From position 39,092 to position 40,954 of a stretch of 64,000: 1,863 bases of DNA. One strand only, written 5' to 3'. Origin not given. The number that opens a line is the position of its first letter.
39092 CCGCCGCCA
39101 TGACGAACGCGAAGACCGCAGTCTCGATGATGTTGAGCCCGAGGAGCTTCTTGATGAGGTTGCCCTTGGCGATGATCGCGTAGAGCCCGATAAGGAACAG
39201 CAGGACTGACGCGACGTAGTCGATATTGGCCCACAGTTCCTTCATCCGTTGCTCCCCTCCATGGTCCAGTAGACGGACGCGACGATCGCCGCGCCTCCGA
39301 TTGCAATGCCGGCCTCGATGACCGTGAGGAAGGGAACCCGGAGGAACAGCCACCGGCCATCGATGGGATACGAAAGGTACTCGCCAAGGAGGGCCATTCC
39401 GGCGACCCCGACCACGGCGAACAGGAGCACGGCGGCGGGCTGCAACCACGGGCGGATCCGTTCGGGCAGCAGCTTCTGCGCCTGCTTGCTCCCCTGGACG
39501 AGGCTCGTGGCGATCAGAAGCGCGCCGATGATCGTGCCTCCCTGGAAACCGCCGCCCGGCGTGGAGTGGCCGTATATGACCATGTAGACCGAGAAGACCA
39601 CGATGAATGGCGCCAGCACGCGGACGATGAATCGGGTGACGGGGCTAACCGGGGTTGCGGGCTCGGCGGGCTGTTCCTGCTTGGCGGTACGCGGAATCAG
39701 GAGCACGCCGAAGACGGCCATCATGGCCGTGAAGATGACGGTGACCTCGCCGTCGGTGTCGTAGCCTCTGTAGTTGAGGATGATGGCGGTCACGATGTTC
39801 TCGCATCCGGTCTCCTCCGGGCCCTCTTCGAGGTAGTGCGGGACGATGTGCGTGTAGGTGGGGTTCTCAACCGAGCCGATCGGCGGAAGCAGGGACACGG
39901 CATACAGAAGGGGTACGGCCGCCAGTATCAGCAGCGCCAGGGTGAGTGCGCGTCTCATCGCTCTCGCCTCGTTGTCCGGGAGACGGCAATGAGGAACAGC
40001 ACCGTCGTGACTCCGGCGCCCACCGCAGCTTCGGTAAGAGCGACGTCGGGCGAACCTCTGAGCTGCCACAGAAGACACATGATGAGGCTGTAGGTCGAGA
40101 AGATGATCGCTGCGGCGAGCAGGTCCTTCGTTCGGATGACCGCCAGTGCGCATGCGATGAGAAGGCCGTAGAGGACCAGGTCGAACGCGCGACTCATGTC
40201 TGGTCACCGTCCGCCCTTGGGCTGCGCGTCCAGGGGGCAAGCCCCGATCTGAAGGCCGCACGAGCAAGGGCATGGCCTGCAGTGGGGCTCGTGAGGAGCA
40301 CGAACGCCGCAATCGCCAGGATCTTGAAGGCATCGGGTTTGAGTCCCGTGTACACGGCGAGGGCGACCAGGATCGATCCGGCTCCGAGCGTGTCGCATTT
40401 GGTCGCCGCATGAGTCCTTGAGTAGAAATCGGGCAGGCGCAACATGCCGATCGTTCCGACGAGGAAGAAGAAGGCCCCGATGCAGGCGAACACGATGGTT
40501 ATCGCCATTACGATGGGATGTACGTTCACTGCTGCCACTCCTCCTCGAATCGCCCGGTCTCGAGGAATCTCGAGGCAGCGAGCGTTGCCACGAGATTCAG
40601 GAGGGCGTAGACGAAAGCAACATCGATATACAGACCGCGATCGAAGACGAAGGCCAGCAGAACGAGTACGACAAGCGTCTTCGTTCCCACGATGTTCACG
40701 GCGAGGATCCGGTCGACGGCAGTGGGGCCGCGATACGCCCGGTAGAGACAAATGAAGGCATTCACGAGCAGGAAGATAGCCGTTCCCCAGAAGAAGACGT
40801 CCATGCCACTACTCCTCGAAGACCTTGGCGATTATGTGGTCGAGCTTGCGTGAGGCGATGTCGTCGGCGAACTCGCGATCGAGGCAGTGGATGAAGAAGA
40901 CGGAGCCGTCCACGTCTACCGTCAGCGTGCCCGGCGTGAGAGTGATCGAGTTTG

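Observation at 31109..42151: Mrp-type antiporter operon with four antiporter-like subunits, framed by a degenerate GGDEF protein and a cNMP-binding protein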

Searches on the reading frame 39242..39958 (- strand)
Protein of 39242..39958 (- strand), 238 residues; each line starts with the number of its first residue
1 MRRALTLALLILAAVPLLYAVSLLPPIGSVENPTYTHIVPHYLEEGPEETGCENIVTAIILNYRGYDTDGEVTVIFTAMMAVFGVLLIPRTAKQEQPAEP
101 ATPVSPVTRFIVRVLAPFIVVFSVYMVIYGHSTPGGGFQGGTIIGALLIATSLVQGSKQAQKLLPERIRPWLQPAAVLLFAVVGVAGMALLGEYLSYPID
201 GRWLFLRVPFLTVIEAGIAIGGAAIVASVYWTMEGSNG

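Call 7: search_protein_families(library=pfam, proteins=[window:39242-39958:-], max_evalue=0.01)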
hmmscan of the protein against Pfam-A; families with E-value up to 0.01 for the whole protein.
window:39242-39958:- (238 aa): 3 families
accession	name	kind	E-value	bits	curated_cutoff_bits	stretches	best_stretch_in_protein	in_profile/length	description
PF04039.18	MnhB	-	8.4e-22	78.2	22.5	1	108-202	2-97/127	Domain related to MnhB subunit of Na+/H+ antiporter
PF20501.3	MbhE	-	5.2e-09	36.5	27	1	31-92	26-87/98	MBH, subunit E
PF01595.25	CNNM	-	0.0011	19.2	28.4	1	72-124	89-140/181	Cyclin M transmembrane N-terminal domain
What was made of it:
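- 39242..39958 (-): Fused MbhE + MnhB (MrpB-type) subunit, 238 aa. Pfam MnhB 8e-22 and MbhE 5e-9 (call 7).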

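Call 76: search_protein_families(library=ncbifam, proteins=[window:39242-39958:-], max_evalue=0.00001)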
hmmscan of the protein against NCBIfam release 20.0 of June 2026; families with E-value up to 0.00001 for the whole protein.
window:39242-39958:- (238 aa): 20 families
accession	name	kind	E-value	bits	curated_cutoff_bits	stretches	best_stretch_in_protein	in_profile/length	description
NF009161.0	PRK12507.1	equivalog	4.6e-45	154.3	272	1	5-234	94-330/336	putative monovalent cation/H+ antiporter subunit B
NF009217.0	PRK12567.1-1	equivalog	3.1e-25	89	268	1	40-204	39-194/238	putative monovalent cation/H+ antiporter subunit B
NF009288.0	PRK12648.1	equivalog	2.1e-23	82.4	1104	1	32-196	719-891/954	monovalent cation/H+ antiporter subunit A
NF009290.0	PRK12650.1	equivalog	3.6e-21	74.8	980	1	17-218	697-898/966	DUF4040 family protein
NF009159.0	PRK12504.1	equivalog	9.2e-21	74.6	141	1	7-86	93-172/178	DUF4040 domain-containing protein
NF009162.0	PRK12508.1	equivalog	3.7e-18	66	120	1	106-200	5-99/139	Na(+)/H(+) antiporter subunit B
NF009160.0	PRK12505.1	equivalog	1.8e-16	60.1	140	1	97-229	18-146/179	putative monovalent cation/H+ antiporter subunit B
NF009229.0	PRK12579.1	equivalog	2.7e-15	56.6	229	1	53-195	44-198/258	putative monovalent cation/H+ antiporter subunit B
NF006249.0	PRK08387.1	equivalog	1.8e-14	54.3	111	1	105-197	4-96/133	putative monovalent cation/H+ antiporter subunit B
NF009219.0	PRK12567.1-3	equivalog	5e-14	52.4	179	1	43-203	32-190/220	putative monovalent cation/H+ antiporter subunit B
NF006248.0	PRK08386.1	subfamily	5.4e-14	52.3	92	1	105-190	4-89/151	putative monovalent cation/H+ antiporter subunit B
NF009218.0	PRK12567.1-2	equivalog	6.3e-13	49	184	1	52-163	36-140/200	putative monovalent cation/H+ antiporter subunit B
NF009284.0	PRK12644.1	equivalog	6.8e-12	44.3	962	1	109-165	820-876/975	Na+/H+ antiporter subunit A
NF009220.0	PRK12567.1-5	equivalog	1.7e-11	44.5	219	1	49-172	31-148/200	putative monovalent cation/H+ antiporter subunit B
NF009163.0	PRK12509.1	equivalog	1.1e-10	41.7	148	1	111-214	9-107/137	Na+/H+ antiporter subunit B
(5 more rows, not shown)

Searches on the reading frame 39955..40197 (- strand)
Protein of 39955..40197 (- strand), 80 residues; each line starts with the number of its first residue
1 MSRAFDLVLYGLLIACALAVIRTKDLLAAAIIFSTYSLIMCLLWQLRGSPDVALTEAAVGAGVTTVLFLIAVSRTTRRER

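Call 7: search_protein_families(library=pfam, proteins=[window:39955-40197:-], max_evalue=0.01)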
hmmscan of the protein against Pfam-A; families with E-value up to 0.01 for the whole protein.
window:39955-40197:- (80 aa): 2 families
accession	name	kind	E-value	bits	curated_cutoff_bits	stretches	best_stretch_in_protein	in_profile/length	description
PF13244.11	MbhD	-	7.5e-23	80.9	27.2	1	12-76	2-66/67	MBH, subunit D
PF00499.25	Oxidored_q3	-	0.00099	19.3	33.2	1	16-75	1-60/146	NADH-ubiquinone/plastoquinone oxidoreductase chain 6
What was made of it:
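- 39955..40197 (-): MbhD-like (DUF4040) subunit of 80 aa. It is the equivalent of MrpA TM17-19. Pfam MbhD 7.5e-23 (call 7).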

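Call 76: search_protein_families(library=ncbifam, proteins=[window:39955-40197:-], max_evalue=0.00001)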
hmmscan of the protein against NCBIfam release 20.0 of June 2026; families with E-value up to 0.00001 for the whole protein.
window:39955-40197:- (80 aa): 8 families
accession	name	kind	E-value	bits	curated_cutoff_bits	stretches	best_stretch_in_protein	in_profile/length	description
NF009159.0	PRK12504.1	equivalog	3.8e-24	85.6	141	1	4-79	5-80/178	DUF4040 domain-containing protein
NF006242.0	PRK08378.1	subfamily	4.1e-18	65.7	98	1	8-80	11-82/85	hypothetical protein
NF009161.0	PRK12507.1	equivalog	3.1e-17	62.8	272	1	5-79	12-85/336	putative monovalent cation/H+ antiporter subunit B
NF004923.0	PRK06280.1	equivalog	1.9e-12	47.3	80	1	5-79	4-78/79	hypothetical protein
NF004172.0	PRK05640.1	equivalog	6e-09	36.2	156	1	8-76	5-72/152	putative monovalent cation/H+ antiporter subunit B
TIGR00940.1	2a6301s01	subfamily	3.3e-07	29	920.45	1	4-74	622-691/793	monovalent cation:proton antiporter subunit A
NF009290.0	PRK12650.1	equivalog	5.1e-07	28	980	1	2-70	601-669/966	DUF4040 family protein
NF009288.0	PRK12648.1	equivalog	3.4e-06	25.5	1104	1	7-73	610-676/954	monovalent cation/H+ antiporter subunit A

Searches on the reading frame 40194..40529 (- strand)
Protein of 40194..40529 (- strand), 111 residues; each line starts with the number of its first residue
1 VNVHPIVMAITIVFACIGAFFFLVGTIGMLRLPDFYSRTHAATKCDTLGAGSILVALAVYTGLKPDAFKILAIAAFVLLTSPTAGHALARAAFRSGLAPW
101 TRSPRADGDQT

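Call 7: search_protein_families(library=pfam, proteins=[window:40194-40529:-], max_evalue=0.01)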
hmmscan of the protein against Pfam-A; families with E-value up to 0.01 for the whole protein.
window:40194-40529:- (111 aa): 1 family
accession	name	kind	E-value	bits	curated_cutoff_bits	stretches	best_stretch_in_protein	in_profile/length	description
PF03334.19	PhaG_MnhG_YufB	-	8.4e-30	103.3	23.4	1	14-92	1-79/80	Na+/H+ antiporter subunit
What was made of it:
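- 40194..40529 (-): mrpG (111 aa, GTG start overlapping the mrpF stop). Pfam PhaG_MnhG_YufB 8e-30 (call 7).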

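Call 76: search_protein_families(library=ncbifam, proteins=[window:40194-40529:-], max_evalue=0.00001)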
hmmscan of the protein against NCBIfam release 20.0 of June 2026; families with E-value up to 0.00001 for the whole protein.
window:40194-40529:- (111 aa): 13 families
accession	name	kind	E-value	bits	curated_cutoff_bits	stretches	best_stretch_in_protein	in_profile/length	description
NF009314.0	PRK12674.1-2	subfamily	9e-32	109.2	102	1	6-106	3-103/116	Na+/H+ antiporter subunit G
TIGR01300.1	CPA3_mnhG_phaG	equivalog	5.3e-27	94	63.1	1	15-102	3-91/97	monovalent cation/H(+) antiporter subunit G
NF009316.0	PRK12674.1-5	equivalog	1.6e-23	82.8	122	1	9-105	7-105/121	Na+/H+ antiporter subunit G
NF009313.0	PRK12674.1-1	equivalog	8e-22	77.6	151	1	10-98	8-98/140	Na+/H+ antiporter subunit G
NF009320.0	PRK12675.1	equivalog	1.4e-19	70.6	128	1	10-100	2-93/104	putative monovalent cation/H+ antiporter subunit G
NF009236.0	PRK12586.1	equivalog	1.5e-17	63.8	156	1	4-97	5-100/145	Na+/H+ antiporter subunit G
NF009311.0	PRK12670.1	equivalog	2.5e-17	62.6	116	1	8-94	3-89/99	putative monovalent cation/H+ antiporter subunit G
NF009237.0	PRK12587.1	equivalog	7.2e-17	61.5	158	1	4-106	3-106/118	Na+/H+ antiporter subunit G1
NF009312.0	PRK12672.1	subfamily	4.4e-16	59.1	122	1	9-99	5-105/122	putative monovalent cation/H+ antiporter subunit G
NF009235.0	PRK12585.1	equivalog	4.8e-14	52.1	273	1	6-97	4-97/197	putative monovalent cation/H+ antiporter subunit G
NF009317.0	PRK12674.2-1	equivalog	1.2e-11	44.9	107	1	7-92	3-88/105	Na+/H+ antiporter subunit G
NF009315.0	PRK12674.1-4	equivalog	9.2e-09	35.6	130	1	10-94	14-101/121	Na+/H+ antiporter subunit G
NF009238.0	PRK12592.1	equivalog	1.2e-08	35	170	1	6-97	6-105/126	putative monovalent cation/H+ antiporter subunit G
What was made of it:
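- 40194..40529 (-): NCBIfam NF009314 and TIGR01300 score above their cut-offs (call 76).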

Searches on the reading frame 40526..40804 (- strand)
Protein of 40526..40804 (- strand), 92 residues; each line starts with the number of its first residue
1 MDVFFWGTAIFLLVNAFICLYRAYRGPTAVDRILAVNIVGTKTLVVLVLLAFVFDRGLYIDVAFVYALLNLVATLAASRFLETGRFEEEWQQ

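Call 7: search_protein_families(library=pfam, proteins=[window:40526-40804:-], max_evalue=0.01)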
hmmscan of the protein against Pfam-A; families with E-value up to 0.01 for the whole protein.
window:40526-40804:- (92 aa): 1 family
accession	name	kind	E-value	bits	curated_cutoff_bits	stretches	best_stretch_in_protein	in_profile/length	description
PF04066.18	MrpF_PhaF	-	2.6e-15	57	23.3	1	31-82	2-53/53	Multiple resistance and pH regulation protein F (MrpF / PhaF)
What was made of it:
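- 40526..40804 (-): mrpF (92 aa). Pfam MrpF_PhaF 2.6e-15 (call 7).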

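Call 76: search_protein_families(library=ncbifam, proteins=[window:40526-40804:-], max_evalue=0.00001)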
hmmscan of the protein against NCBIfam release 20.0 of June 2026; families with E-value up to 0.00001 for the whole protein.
window:40526-40804:- (92 aa): 12 families
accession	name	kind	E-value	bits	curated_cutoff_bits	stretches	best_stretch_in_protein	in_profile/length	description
NF009244.0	PRK12599.1-3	equivalog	2.5e-23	82.3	90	1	4-80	8-84/92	putative monovalent cation/H+ antiporter subunit F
NF009242.0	PRK12599.1-1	equivalog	5.3e-20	71.6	89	1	2-84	3-84/86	putative monovalent cation/H+ antiporter subunit F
NF009250.0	PRK12604.1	equivalog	1.4e-19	70.4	100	1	11-84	10-83/84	putative monovalent cation/H+ antiporter subunit F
NF009246.0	PRK12599.1-5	equivalog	6.3e-14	52.4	92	1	14-83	10-81/83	putative monovalent cation/H+ antiporter subunit F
NF006243.0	PRK08381.1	equivalog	1.3e-13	51.1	79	1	9-83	11-85/89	putative monovalent cation/H+ antiporter subunit F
NF009249.0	PRK12603.1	equivalog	3.3e-13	49.8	81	1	9-87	7-86/90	putative monovalent cation/H+ antiporter subunit F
NF009248.0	PRK12600.1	equivalog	3.9e-13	49.4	97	1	10-87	11-88/94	Na(+)/H(+) antiporter subunit F1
NF004812.0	PRK06161.1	equivalog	6.5e-13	49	93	1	9-84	13-88/92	K+/H+ antiporter subunit F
NF009247.0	PRK12599.1-6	equivalog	2.1e-12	47.4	100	1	10-85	12-87/89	putative monovalent cation/H+ antiporter subunit F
NF009300.0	PRK12657.1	equivalog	2.5e-11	43.7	103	1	9-86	14-91/100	putative monovalent cation/H+ antiporter subunit F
NF009243.0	PRK12599.1-2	equivalog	6e-09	36.5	95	1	12-83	14-86/91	putative monovalent cation/H+ antiporter subunit F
NF009245.0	PRK12599.1-4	equivalog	8.2e-08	32.6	114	1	9-85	14-91/121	cation:proton antiporter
